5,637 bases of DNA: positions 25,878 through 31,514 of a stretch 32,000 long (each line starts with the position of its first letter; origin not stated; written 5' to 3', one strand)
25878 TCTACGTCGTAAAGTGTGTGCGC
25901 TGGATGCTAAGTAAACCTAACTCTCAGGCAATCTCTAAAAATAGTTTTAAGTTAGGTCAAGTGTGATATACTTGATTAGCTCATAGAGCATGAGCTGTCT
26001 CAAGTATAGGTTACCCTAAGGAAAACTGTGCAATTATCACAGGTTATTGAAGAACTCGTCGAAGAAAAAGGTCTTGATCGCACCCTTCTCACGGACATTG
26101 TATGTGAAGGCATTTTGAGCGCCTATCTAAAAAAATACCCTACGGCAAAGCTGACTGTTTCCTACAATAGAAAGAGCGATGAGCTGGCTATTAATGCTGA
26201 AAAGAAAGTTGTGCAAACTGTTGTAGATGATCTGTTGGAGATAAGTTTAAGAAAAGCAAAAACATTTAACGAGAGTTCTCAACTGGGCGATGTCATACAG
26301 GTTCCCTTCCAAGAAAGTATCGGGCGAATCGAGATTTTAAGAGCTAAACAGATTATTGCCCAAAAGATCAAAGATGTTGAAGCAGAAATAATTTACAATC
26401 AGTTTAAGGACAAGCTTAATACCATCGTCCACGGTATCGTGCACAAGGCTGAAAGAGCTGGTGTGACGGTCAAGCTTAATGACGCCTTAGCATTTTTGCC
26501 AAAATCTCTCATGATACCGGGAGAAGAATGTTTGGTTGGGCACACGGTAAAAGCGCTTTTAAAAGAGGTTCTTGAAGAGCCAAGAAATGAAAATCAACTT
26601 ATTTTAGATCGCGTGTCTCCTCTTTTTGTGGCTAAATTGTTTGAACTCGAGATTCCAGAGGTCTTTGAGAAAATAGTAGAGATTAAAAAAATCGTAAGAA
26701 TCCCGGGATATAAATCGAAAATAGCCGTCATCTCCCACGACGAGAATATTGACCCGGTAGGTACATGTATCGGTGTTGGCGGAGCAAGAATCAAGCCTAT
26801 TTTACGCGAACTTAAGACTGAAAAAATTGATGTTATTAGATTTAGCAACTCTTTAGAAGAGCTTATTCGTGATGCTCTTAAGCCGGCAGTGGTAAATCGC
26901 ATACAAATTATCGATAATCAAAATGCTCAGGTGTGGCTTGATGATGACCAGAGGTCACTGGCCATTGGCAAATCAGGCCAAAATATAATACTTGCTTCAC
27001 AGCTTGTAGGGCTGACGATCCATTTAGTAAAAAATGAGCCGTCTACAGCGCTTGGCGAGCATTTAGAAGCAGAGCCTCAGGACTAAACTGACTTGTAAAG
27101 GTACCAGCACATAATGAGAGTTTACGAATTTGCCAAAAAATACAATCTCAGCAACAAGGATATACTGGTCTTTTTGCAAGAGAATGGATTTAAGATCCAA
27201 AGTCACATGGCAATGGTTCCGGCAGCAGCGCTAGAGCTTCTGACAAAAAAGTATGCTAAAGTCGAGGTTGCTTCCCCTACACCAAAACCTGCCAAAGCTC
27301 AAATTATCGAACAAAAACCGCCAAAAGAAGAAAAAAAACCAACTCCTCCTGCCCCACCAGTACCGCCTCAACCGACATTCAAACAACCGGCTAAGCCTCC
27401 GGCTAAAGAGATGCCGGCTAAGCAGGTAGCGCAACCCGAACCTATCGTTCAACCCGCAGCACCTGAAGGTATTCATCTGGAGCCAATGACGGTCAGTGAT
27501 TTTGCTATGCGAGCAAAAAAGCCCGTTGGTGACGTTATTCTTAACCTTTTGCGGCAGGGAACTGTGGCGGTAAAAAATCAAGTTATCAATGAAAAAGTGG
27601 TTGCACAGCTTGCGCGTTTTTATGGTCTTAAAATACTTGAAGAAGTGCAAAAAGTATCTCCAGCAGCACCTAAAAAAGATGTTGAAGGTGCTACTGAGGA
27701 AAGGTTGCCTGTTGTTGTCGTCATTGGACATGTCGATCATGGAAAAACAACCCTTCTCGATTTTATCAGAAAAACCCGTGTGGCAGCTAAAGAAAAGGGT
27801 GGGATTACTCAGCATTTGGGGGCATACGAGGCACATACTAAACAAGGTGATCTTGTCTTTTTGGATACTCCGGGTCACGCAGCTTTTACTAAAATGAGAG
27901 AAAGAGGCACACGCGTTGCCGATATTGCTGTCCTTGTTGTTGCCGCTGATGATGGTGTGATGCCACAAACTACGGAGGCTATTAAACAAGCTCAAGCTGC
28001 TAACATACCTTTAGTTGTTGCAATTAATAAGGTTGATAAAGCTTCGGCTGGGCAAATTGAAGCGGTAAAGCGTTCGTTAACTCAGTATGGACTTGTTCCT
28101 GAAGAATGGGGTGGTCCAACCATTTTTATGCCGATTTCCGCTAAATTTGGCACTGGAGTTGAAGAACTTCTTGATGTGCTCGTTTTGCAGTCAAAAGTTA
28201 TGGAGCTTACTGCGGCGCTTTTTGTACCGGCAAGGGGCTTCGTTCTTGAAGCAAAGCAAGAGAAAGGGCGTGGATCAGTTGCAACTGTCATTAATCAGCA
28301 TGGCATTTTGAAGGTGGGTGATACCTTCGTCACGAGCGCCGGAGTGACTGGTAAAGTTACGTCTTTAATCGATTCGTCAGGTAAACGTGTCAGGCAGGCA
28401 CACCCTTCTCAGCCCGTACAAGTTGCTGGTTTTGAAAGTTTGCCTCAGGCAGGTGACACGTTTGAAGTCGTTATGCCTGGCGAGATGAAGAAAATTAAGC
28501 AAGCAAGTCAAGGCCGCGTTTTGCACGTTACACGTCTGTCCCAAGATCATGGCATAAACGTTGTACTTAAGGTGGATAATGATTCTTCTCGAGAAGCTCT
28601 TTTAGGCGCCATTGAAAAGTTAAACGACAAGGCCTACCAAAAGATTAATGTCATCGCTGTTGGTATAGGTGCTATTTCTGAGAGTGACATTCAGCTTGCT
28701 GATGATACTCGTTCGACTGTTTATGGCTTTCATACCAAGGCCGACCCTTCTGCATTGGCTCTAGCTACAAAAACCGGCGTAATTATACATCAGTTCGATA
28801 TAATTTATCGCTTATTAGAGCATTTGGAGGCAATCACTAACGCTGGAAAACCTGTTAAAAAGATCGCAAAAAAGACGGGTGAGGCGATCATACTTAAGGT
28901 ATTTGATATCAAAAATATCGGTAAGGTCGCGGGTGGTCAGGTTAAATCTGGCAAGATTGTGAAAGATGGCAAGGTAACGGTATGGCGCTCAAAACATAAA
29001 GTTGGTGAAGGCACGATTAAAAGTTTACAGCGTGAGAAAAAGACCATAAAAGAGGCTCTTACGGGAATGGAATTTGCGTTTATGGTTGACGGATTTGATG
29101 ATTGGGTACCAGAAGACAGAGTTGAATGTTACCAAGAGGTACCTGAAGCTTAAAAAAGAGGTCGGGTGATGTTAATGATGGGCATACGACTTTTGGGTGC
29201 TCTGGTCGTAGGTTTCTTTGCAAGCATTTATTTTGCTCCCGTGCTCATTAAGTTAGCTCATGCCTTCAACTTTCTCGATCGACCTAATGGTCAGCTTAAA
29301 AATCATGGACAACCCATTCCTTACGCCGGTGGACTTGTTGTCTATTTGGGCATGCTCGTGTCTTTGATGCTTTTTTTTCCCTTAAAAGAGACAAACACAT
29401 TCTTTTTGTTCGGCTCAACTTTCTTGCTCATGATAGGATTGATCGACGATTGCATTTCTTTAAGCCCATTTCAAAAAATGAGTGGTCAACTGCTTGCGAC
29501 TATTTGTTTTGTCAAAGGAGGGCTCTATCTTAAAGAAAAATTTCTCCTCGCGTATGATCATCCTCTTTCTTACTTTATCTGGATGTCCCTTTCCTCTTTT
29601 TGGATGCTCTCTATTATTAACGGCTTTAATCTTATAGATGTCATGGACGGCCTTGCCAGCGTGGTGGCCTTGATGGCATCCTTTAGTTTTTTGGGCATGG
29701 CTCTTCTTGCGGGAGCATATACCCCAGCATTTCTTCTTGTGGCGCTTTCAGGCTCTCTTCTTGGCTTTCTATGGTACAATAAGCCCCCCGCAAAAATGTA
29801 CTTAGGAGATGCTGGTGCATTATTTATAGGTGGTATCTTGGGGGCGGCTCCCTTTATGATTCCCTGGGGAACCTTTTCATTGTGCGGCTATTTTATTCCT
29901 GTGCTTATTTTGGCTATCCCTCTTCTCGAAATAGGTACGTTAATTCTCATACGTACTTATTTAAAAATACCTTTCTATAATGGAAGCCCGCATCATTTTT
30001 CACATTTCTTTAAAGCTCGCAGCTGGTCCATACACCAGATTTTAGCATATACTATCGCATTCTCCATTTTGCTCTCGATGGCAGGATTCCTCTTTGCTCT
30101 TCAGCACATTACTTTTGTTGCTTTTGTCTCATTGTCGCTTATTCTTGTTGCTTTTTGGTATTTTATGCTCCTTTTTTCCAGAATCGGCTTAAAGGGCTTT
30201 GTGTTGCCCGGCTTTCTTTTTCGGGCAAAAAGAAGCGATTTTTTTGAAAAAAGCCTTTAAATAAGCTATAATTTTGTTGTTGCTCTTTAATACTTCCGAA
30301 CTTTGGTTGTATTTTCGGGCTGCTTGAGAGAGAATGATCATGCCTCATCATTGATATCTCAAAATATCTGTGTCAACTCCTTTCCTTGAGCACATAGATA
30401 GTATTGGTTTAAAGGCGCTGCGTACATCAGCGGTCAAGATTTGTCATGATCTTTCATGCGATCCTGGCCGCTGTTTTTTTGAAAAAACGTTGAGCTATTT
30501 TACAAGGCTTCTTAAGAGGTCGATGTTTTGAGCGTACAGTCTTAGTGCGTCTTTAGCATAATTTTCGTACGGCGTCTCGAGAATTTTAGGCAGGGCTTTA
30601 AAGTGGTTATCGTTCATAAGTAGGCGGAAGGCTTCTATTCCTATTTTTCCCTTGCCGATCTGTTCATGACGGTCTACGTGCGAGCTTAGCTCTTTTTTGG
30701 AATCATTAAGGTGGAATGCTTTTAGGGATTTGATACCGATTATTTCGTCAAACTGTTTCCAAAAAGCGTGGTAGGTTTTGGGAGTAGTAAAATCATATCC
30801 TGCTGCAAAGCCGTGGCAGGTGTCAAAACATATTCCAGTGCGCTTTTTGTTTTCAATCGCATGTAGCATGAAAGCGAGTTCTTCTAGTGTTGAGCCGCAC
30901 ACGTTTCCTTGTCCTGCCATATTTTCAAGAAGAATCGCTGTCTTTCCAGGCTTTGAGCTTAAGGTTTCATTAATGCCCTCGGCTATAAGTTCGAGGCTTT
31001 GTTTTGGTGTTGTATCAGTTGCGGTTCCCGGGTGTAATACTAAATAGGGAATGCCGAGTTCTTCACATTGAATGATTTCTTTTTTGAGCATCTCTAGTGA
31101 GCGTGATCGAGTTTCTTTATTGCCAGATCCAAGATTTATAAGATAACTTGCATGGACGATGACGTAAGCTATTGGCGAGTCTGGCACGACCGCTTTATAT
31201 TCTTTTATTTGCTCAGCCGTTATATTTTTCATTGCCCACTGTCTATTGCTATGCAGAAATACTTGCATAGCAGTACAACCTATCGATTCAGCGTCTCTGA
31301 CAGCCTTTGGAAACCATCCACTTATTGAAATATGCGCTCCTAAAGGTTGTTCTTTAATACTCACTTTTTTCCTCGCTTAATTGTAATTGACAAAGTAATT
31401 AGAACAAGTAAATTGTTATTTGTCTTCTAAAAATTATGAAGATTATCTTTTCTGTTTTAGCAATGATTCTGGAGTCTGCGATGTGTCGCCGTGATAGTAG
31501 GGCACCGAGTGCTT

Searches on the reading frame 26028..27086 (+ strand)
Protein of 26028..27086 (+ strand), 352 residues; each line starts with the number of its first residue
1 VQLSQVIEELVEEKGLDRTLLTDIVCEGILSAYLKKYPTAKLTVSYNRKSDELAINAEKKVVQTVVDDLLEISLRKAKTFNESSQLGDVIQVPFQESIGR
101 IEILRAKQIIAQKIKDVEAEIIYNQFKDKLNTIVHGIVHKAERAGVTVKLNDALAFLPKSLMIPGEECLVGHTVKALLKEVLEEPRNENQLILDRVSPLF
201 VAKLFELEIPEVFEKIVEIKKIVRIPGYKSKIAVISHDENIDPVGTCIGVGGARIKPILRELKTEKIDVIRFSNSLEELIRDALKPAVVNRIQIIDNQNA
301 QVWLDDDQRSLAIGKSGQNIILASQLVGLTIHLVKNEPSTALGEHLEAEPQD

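Call 10: search_protein_families(library=pfam, proteins=[window:26028-27086:+])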
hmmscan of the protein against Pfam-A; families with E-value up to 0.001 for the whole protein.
window:26028-27086:+ (352 aa): 3 families
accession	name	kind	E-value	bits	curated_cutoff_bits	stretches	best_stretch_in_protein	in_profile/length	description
PF08529.16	NusA_N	-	1.4e-25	90.3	23.8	1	3-119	2-118/119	NusA N-terminal domain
PF13184.12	KH_5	-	4.4e-23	81.6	27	1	226-294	1-69/69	NusA-like KH domain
PF23095.1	KH_NusA_C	-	3e-05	24.4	34.2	1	302-333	3-34/59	Transcription termination/antitermination protein NusA, KH domain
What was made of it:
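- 26028..27086 (+): nusA (GTG start), followed by infB at 27114-29153. It is the conserved right neighbour of the origin. Pfam NusA_N and KH_5 (call 10).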

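Call 12: find_encoding_contigs(protein=window:26028-27086:+, flank=10000, max_places=6)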
Protein window:26028-27086:+ (352 aa): 1 contig read that carries it; 1 place shown.
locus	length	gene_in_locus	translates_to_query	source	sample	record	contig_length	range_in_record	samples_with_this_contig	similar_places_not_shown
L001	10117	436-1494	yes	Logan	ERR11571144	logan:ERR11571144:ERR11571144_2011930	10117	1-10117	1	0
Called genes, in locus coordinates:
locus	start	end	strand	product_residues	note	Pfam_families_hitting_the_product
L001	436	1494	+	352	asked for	PF08529:NusA_N, PF13184:KH_NusA_1st, PF26594:KH_NusA_2nd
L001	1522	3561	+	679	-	PF04760:IF2_N (weak), PF00009:GTP_EFTU, PF00071:Ras (weak), PF01926:MMR_HSR1, PF22042:EF-G_D2, PF11987:IF-2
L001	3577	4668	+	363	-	PF00953:Glycos_transf_4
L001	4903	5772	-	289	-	PF01261:AP_endonuc_2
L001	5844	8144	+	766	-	-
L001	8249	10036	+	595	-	PF01336:tRNA_anti-codon, PF00152:tRNA-synt_2, PF02938:GAD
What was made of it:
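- A short-read Logan contig of the same organism ends inside the right arm (L001 starts 435 bp upstream of nusA; call 12).
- Tried and rejected: A contig of more than 1 Mb carrying the exact NusA is indexed, but its DNA was not returned (call 12).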

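Call 13: find_related_loci(query=window:26028-27086:+, collection=genome_contigs, flank=10000)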
Query window:26028-27086:+ (352 aa) in genome_contigs; peptide patterns used: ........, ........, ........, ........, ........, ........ (x = any residue, [..] = any of these).
358 stretches matched a pattern; 63 encode a relative of the query (tblastn E <= 1e-3); 63 distinct loci.
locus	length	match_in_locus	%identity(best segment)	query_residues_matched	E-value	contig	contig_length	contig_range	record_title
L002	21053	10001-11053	77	1-351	0e+0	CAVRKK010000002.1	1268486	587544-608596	MAG: uncultured bacterium isolate MFD05580.bin.1.97 genome assembly, contig: contig_40248, whole genome shotgun sequence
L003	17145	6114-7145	71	1-344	1e-164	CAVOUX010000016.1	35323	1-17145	MAG: uncultured bacterium isolate MFD10064.bin.2.104 genome assembly, contig: contig_98246, whole genome shotgun sequenc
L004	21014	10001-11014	66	1-338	2e-153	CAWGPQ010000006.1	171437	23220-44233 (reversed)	MAG: uncultured bacterium isolate MFD04492.bin.1.190 genome assembly, contig: contig_32049, whole genome shotgun sequenc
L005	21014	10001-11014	67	1-338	1e-152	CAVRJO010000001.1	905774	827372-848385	MAG: Candidatus Babeliales bacterium isolate MFD05580.bin.1.59 genome assembly, contig: contig_44239, whole genome shotg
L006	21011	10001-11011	66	1-337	5e-152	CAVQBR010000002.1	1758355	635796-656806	MAG: uncultured bacterium isolate MFD01188.bin.1.19 genome assembly, contig: contig_11931, whole genome shotgun sequence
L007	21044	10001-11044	65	1-347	1e-150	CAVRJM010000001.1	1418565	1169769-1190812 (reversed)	MAG: Candidatus Babeliales bacterium isolate MFD05580.bin.1.128 genome assembly, contig: contig_10304, whole genome shot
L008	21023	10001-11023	66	1-341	5e-149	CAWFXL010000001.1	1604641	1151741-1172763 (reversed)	MAG: uncultured bacterium isolate MFD06714.bin.2.5 genome assembly, contig: contig_10402, whole genome shotgun sequence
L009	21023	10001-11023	66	1-341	4e-149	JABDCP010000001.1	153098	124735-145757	MAG: Candidatus Dependentiae bacterium isolate BWMinHeated_Nextera77_MAG3 3300020828.a:Ga0207145_1001, whole genome shot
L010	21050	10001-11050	67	1-352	3e-148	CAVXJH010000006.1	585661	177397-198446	MAG: Candidatus Babeliales bacterium isolate MFD03323.bin.2.33 genome assembly, contig: contig_45610, whole genome shotg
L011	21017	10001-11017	64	1-340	1e-145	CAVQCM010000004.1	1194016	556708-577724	MAG: uncultured bacterium isolate MFD02416.bin.1.157 genome assembly, contig: contig_7006, whole genome shotgun sequence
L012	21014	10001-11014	65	1-338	9e-146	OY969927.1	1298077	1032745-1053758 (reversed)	MAG: uncultured Candidatus Babeliaceae bacterium isolate MFD01476.bin.c.8 genome assembly, chromosome: 1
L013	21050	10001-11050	66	1-347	8e-144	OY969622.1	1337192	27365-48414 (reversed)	MAG: Candidatus Babeliales bacterium isolate MFD04434.bin.c.2 genome assembly, chromosome: 1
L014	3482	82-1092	63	1-337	2e-148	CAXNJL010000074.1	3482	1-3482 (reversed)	MAG: Candidatus Babeliales bacterium isolate TH-11nov19-95 genome assembly, contig: TH-11nov19-C67246, whole genome shot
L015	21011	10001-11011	64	1-337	1e-142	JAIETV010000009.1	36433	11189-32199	MAG: Candidatus Babeliaceae bacterium isolate time.spades.CONCOCT.2.5kb_067 c_000000000007, whole genome shotgun sequenc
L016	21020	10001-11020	64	1-340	5e-141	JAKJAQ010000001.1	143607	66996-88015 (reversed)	MAG: Candidatus Dependentiae bacterium isolate UR.bin19 NODE_1_length_143607_cov_3.511141, whole genome shotgun sequence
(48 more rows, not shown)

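Call 25: find_homologous_proteins(query=window:26028-27086:+, max_evalue=1e-40)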
Query window:26028-27086:+ (352 aa): 7023 proteins with E <= 1e-40 among 8000 candidates; the best 120 are listed.
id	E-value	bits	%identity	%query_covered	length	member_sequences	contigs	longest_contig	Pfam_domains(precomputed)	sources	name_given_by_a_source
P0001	6.5e-206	701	94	100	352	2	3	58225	PF13184.13,PF26594.2,PF08529.17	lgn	-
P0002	8.0e-180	615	82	99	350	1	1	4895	PF13184.13,PF26594.2,PF08529.17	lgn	-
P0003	1.3e-170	585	79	95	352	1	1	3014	PF13184.13,PF26594.2,PF08529.17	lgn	-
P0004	1.0e-169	582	78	96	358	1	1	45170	PF13184.13,PF26594.2,PF08529.17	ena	-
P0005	5.0e-166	570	75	97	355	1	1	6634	PF13184.13,PF26594.2,PF08529.17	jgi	jgi:transcription termination/antitermination protein NusA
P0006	2.3e-164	565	74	99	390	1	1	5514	PF13184.13,PF26594.2,PF08529.17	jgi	jgi:transcription termination/antitermination protein NusA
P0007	1.8e-160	552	73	98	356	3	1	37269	PF13184.13,PF26594.2,PF08529.17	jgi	jgi:N utilization substance protein A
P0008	6.4e-155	534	71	98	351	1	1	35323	PF13184.13,PF26594.2,PF08529.17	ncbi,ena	-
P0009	2.8e-152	525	72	96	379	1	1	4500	PF13184.13,PF26594.2,PF08529.17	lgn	-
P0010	4.8e-149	514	66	99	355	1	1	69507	PF13184.13,PF26594.2,PF08529.17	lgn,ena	-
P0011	7.1e-149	514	69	96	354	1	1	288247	PF13184.13,PF26594.2,PF08529.17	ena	-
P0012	1.1e-148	513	69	96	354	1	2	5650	PF13184.13,PF26594.2,PF08529.17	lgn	-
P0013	1.3e-148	513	67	98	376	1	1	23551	PF13184.13,PF26594.2,PF08529.17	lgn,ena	-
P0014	2.7e-148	512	66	100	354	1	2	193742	PF13184.13,PF26594.2,PF08529.17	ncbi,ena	-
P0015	3.0e-148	512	69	96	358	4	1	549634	PF13184.13,PF26594.2,PF08529.17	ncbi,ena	-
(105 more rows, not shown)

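Call 37: find_encoding_contigs(protein=P0001, flank=10000, max_places=3)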
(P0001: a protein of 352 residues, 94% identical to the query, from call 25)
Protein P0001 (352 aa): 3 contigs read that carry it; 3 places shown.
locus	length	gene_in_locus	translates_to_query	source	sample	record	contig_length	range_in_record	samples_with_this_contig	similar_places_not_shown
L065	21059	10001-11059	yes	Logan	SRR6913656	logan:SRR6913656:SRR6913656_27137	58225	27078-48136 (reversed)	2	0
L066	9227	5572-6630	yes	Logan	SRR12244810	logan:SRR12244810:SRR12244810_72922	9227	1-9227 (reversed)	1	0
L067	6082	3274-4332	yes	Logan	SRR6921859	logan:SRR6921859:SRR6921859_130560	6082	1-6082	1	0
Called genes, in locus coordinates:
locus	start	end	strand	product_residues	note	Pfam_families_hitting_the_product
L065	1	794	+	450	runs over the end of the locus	PF01235:Na_Ala_symp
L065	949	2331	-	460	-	-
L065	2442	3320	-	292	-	PF00730:HhH-GPD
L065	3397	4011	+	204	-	PF22175:Ogg-HhH, PF00730:HhH-GPD (weak)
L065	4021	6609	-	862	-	PF00675:Peptidase_M16, PF05193:Peptidase_M16_C, PF00675:Peptidase_M16, PF05193:Peptidase_M16_C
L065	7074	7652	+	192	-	PF01066:CDP-OH_P_transf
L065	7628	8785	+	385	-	PF03772:Competence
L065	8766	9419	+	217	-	PF03167:UDG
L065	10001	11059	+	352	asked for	PF08529:NusA_N, PF13184:KH_NusA_1st, PF26594:KH_NusA_2nd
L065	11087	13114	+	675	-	PF04760:IF2_N (weak), PF00009:GTP_EFTU, PF00071:Ras (weak), PF01926:MMR_HSR1, PF22042:EF-G_D2, PF11987:IF-2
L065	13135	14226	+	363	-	PF00953:Glycos_transf_4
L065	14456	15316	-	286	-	PF17285:PRMT5_TIM (weak), PF01261:AP_endonuc_2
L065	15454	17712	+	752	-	-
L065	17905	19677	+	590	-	PF01336:tRNA_anti-codon, PF00152:tRNA-synt_2, PF02938:GAD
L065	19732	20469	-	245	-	PF00210:Ferritin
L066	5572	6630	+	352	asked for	PF08529:NusA_N, PF13184:KH_NusA_1st, PF26594:KH_NusA_2nd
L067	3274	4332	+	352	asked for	PF08529:NusA_N, PF13184:KH_NusA_1st, PF26594:KH_NusA_2nd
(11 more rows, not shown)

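Call 38: find_encoding_contigs(protein=P0004, flank=10000, max_places=2)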
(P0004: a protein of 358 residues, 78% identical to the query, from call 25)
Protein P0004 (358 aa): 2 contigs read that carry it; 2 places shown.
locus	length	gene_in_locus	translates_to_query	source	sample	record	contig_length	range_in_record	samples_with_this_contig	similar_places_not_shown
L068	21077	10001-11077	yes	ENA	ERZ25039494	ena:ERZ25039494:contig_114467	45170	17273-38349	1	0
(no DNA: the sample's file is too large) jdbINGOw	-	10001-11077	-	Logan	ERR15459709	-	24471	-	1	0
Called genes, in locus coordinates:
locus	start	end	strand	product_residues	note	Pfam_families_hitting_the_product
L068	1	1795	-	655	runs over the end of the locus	PF17764:PriA_3primeBD (faint), PF00270:DEAD, PF04851:ResIII (weak), PF18319:Zn_ribbon_PriA, PF00271:Helicase_C (weak), PF18074:PriA_C (weak)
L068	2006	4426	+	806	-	PF02739:5_3_exonuc_N, PF01367:5_3_exonuc, PF01612:DNA_pol_A_exo1, PF22619:DNA_polI_exo1, PF00476:DNA_pol_A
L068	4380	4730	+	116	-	PF00476:DNA_pol_A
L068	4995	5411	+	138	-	-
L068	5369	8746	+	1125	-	-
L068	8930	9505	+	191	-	PF03167:UDG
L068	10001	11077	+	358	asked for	PF08529:NusA_N, PF13184:KH_NusA_1st, PF26594:KH_NusA_2nd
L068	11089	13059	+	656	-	PF04760:IF2_N, PF00025:Arf (weak), PF00009:GTP_EFTU, PF00071:Ras (faint), PF01926:MMR_HSR1, PF22042:EF-G_D2, PF11987:IF-2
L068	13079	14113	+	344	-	PF00953:Glycos_transf_4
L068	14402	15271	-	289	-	PF01261:AP_endonuc_2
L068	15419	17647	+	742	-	-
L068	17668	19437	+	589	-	PF01336:tRNA_anti-codon, PF00152:tRNA-synt_2, PF02938:GAD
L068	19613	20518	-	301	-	PF12796:Ank_2 (weak), PF13857:Ank_5 (faint), PF24521:Ank_KRIT1 (faint), PF13606:Ank_3 (faint), PF12796:Ank_2, PF13637:Ank_4 (weak), PF12796:Ank_2 (weak), PF00023:Ank (weak)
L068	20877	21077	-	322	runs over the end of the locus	PF02899:Phage_int_SAM_1 (weak), PF00589:Phage_integrase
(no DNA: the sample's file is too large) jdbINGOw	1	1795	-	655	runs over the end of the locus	PF17764:PriA_3primeBD (faint), PF00270:DEAD, PF04851:ResIII (weak), PF18319:Zn_ribbon_PriA, PF00271:Helicase_C (weak), PF18074:PriA_C (weak)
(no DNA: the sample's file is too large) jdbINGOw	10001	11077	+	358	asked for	PF08529:NusA_N, PF13184:KH_NusA_1st, PF26594:KH_NusA_2nd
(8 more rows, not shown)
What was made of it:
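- It is recovered in independent long-read and short-read assemblies (calls 13, 37, 38).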

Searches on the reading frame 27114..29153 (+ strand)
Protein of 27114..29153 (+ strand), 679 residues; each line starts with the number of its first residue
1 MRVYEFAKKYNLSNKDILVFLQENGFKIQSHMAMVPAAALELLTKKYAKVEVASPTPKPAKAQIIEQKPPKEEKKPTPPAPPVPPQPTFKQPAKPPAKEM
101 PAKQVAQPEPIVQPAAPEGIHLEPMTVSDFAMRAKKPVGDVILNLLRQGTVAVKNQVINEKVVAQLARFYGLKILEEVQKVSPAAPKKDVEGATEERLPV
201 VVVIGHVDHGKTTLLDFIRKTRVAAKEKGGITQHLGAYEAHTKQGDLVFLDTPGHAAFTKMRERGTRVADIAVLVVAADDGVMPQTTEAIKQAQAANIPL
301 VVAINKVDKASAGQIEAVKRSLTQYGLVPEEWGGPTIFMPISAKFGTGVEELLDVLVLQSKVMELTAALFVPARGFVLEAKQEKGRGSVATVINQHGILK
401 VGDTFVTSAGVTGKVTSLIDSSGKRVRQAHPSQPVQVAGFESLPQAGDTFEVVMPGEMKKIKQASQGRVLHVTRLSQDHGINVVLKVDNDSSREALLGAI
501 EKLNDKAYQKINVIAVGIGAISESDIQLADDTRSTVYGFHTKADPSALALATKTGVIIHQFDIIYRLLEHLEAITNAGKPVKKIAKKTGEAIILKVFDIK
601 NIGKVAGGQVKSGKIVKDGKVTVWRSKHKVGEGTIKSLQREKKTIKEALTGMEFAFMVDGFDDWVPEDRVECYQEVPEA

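Call 10: search_protein_families(library=pfam, proteins=[window:27114-29153:+])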
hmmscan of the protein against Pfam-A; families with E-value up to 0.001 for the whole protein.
window:27114-29153:+ (679 aa): 10 families
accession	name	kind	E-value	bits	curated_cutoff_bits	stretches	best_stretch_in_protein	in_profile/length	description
PF00009.33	GTP_EFTU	-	1.3e-38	132.9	26.5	1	197-357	2-183/188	Elongation factor Tu GTP binding domain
PF11987.13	IF-2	-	1.8e-22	79.9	27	1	477-571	23-116/117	Translation-initiation factor 2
PF22042.2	EF-G_D2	-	3.9e-20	72.2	27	1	372-452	1-83/84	Elongation factor G domain 2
PF04760.21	IF2_N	-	2e-12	47.1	25.3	1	1-47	4-50/53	Translation initiation factor IF-2, N-terminal region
PF01926.29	MMR_HSR1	-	8e-11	42.5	21.9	1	201-306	2-113/113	50S ribosome-binding GTPase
PF00071.28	Ras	-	2.3e-07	31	21.6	1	201-357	2-157/162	Ras family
PF08477.19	Roc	-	0.00031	21.4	27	1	201-308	2-119/119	Ras of Complex, Roc, domain of DAPkinase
PF03144.31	GTP_EFTU_D2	-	0.00042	21.1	30.3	0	603-654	1-54/73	Elongation factor Tu domain 2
PF00025.27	Arf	-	0.00058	19.8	22.3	0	201-357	17-171/174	ADP-ribosylation factor family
PF02421.24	FeoB_N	-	0.00074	19.5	27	0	201-324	3-132/156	Ferrous iron transport protein B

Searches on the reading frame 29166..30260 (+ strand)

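Call 10: search_protein_families(library=pfam, proteins=[window:29166-30260:+])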
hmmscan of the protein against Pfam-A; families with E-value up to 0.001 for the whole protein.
window:29166-30260:+ (364 aa): 1 family
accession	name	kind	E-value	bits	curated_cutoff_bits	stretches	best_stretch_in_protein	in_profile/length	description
PF00953.26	Glycos_transf_4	-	1.5e-30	106.7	27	1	79-228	3-155/160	Glycosyl transferase family 4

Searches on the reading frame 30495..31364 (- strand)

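Call 10: search_protein_families(library=pfam, proteins=[window:30495-31364:-])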
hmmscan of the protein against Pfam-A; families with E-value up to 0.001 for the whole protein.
window:30495-31364:- (289 aa): 2 families
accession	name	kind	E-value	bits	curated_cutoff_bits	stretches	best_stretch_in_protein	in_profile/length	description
PF01261.30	AP_endonuc_2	-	1.5e-53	182.5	31.1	1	22-286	1-248/249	Xylose isomerase-like TIM barrel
PF17285.8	PRMT5_TIM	-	0.00013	21.7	30.2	1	58-138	36-111/252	PRMT5 TIM barrel domain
